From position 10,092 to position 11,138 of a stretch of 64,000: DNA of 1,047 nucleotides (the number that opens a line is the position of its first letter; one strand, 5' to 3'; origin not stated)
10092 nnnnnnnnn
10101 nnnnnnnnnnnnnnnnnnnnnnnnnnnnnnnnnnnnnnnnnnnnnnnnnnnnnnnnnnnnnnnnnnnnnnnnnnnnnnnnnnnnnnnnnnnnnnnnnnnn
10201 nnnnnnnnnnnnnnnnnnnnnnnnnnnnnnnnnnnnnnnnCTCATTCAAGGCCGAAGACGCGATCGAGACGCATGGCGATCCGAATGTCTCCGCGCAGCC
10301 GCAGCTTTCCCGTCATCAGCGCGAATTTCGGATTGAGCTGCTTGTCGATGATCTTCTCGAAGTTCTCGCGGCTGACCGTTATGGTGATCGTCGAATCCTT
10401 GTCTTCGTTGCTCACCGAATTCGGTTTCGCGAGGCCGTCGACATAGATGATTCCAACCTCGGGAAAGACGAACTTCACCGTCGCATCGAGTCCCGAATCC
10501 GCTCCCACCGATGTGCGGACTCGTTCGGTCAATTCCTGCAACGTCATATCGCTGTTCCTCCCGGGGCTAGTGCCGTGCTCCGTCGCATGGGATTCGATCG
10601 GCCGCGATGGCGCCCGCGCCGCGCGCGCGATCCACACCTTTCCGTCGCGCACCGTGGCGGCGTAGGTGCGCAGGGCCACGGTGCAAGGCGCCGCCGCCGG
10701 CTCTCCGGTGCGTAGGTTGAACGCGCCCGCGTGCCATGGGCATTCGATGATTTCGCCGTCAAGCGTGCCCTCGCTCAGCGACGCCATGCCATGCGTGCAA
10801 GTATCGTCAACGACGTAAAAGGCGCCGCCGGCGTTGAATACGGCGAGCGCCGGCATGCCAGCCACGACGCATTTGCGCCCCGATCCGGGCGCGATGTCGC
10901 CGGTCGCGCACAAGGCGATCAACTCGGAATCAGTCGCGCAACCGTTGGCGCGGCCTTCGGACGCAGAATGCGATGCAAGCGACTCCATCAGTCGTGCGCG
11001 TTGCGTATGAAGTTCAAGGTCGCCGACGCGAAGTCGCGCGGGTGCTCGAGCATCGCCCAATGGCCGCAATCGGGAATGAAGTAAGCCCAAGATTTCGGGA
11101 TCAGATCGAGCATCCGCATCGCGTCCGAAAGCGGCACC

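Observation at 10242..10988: Rieske ferredoxin reading through, with no stop codon, into an SCP2 sterol-carrier domain that also has its own RBS and ATG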

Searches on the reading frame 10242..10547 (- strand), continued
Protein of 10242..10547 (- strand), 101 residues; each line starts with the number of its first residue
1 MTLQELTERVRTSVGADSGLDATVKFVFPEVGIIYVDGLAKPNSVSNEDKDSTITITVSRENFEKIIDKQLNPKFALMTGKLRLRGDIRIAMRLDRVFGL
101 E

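Call 78: get_annotated_region(hit=H5, flank=6000)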
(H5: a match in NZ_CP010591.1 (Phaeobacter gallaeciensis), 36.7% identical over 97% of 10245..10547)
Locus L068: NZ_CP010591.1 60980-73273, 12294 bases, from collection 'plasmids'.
description: Phaeobacter gallaeciensis strain P11 plasmid pP11_c, complete sequence
organism: Phaeobacter gallaeciensis (NCBI taxid 60890)
taxonomy: Bacteria; Pseudomonadota; Alphaproteobacteria; Rhodobacterales; Roseobacteraceae; Phaeobacter; Phaeobacter gallaeciensis
host: -; source: cell culture,clam larvae aquaculture; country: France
typing (MOB-suite, as given by PLSDB): non-mobilizable; replicon rep_cluster_636
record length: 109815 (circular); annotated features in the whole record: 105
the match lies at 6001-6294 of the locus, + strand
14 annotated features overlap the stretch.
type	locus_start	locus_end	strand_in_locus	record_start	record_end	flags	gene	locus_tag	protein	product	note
CDS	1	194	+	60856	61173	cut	-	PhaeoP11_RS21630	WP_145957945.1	hypothetical protein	-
CDS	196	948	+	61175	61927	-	-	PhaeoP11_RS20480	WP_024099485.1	IclR family transcriptional regulator C-terminal domain-containing protein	-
CDS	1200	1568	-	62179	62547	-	-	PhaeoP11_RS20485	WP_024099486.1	antibiotic biosynthesis monooxygenase family protein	-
CDS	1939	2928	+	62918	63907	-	-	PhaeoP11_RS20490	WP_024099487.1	TAXI family TRAP transporter solute-binding subunit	-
CDS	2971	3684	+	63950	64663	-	-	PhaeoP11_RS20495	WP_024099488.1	dienelactone hydrolase family protein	-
CDS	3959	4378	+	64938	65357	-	-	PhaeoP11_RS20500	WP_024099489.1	DUF4345 family protein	-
CDS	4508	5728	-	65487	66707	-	-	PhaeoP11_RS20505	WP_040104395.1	FAD-dependent oxidoreductase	-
CDS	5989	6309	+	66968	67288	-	-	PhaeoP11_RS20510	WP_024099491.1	SCP2 sterol-binding domain-containing protein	-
CDS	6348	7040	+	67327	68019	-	-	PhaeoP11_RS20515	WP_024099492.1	hypothetical protein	-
CDS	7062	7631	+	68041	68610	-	-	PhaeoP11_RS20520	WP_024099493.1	hypothetical protein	-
CDS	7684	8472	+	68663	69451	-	-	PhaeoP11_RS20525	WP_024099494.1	IclR family transcriptional regulator C-terminal domain-containing protein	-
CDS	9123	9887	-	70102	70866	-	-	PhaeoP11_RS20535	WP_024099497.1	5-oxoprolinase subunit PxpA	GO:0005975 - carbohydrate metabolic process [Evidence IEA]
CDS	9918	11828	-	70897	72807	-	-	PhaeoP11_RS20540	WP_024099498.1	TRAP transporter fused permease subunit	-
CDS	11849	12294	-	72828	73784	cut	-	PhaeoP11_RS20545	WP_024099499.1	TAXI family TRAP transporter solute-binding subunit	GO:0006810 - transport [Evidence IEA]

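Call 79: get_annotated_region(hit=H16, flank=6000)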
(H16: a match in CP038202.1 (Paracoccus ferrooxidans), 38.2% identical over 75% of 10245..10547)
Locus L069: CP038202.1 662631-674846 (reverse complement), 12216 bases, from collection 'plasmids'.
description: Paracoccus ferrooxidans strain NCCB 100066 plasmid pFER4, complete sequence
organism: Paracoccus ferrooxidans (NCBI taxid 327104)
taxonomy: Bacteria; Pseudomonadota; Alphaproteobacteria; Rhodobacterales; Paracoccaceae; Paracoccus; Paracoccus ferrooxidans
host: -; source: single cell,bioreactor; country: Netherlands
typing (MOB-suite, as given by PLSDB): non-mobilizable; replicon rep_cluster_746; mating-pair formation MPF_T
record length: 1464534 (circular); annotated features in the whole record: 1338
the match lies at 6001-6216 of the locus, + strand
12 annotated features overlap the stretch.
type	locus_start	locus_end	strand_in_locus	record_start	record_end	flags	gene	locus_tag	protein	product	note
CDS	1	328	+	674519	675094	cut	-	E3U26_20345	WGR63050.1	hypothetical protein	-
CDS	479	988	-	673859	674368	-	-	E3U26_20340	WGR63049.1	CarD family transcriptional regulator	-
CDS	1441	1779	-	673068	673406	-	-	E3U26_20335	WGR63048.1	ferredoxin family protein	-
CDS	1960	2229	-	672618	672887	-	-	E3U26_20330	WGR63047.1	RNA-binding S4 domain-containing protein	-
CDS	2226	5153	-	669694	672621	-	-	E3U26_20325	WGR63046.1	disulfide oxidoreductase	-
CDS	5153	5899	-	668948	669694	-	-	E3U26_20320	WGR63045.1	tetratricopeptide repeat protein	-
CDS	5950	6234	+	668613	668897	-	-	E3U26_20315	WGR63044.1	SCP2 sterol-binding domain-containing protein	-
CDS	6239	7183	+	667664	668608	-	-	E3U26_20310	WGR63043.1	alpha/beta hydrolase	-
CDS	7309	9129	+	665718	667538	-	-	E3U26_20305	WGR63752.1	M3 family oligoendopeptidase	-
CDS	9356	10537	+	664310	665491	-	-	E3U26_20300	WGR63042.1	peptidase M19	-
CDS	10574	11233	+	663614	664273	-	-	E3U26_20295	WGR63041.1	glutathione S-transferase family protein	-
CDS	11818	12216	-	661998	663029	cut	ppk2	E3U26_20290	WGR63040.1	polyphosphate kinase 2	-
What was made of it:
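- Tried and rejected: Their gene contexts are unrelated and uninformative (calls 78, 79).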

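Call 85: search_protein_families(library=pfam, proteins=[L065:6468-7256:+], max_evalue=0.00001)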
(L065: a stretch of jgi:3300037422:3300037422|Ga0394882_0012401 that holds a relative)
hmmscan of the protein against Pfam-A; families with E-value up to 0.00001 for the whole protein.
L065:6468-7256:+ (262 aa): 5 families
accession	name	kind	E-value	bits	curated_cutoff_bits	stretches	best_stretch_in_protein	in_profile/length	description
PF12697.13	Abhydrolase_6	-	2.6e-12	48.3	26.3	1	75-254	57-216/217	Alpha/beta hydrolase family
PF00561.26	Abhydrolase_1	-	8.1e-11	42.5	25.8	1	186-249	176-245/245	alpha/beta hydrolase fold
PF12146.15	Hydrolase_4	-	2.5e-08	33.9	27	1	76-245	62-235/239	Serine aminopeptidase, S33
PF20408.4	Abhydrolase_11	-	1e-06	29.1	27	0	195-242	119-165/193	Alpha/beta hydrolase domain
PF06821.19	Ser_hydrolase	-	4.6e-06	27.1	22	0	162-246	74-157/172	Serine hydrolase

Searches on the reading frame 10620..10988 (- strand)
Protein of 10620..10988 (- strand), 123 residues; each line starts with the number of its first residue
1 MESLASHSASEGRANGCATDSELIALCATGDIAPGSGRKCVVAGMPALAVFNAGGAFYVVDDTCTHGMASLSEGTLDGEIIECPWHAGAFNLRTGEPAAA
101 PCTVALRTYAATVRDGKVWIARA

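Call 48: search_solved_structures(query=window:10620-10988:-, max_evalue=1e-10)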
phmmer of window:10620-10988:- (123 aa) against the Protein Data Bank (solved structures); distinct sequences matched with E-value up to 1e-10: 9.
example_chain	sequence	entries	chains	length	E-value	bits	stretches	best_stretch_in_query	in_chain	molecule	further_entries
1vck_A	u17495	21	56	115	9.1e-33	116.3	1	24-121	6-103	ferredoxin component of carbazole | Ferredoxin CarAc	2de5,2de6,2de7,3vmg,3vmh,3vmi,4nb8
2i7f_A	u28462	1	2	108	3e-24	88.9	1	23-120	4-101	Ferredoxin component of dioxygenase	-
3dqy_A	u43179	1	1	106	1.5e-16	64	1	28-117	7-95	Toluene 1,2-dioxygenase system ferredoxin subunit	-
4emj_B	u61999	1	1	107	1.5e-16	64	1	28-117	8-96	Toluene 1,2-dioxygenase system ferredoxin subunit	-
2qpz_A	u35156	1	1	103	3.3e-16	62.9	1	26-120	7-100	Naphthalene 1,2-dioxygenase system ferredoxin subunit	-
5bok_A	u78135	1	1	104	1.3e-15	60.9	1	43-119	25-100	Ferredoxin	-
2e4p_A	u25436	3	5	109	2e-15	60.3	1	26-114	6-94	Biphenyl dioxygenase ferredoxin subunit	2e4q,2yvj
1fqt_A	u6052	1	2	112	4.9e-15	59.1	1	25-119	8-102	RIESKE-TYPE FERREDOXIN OF BIPHENYL DIOXYGENASE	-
3gce_A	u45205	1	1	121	4.2e-12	49.6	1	27-119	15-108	Ferredoxin component of carbazole 1,9a-dioxygenase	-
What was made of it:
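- On Rieske-type ferredoxin of class III ring-hydroxylating oxygenases (CarAc type): 1VCK CarAc, E 9e-33 (call 48).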
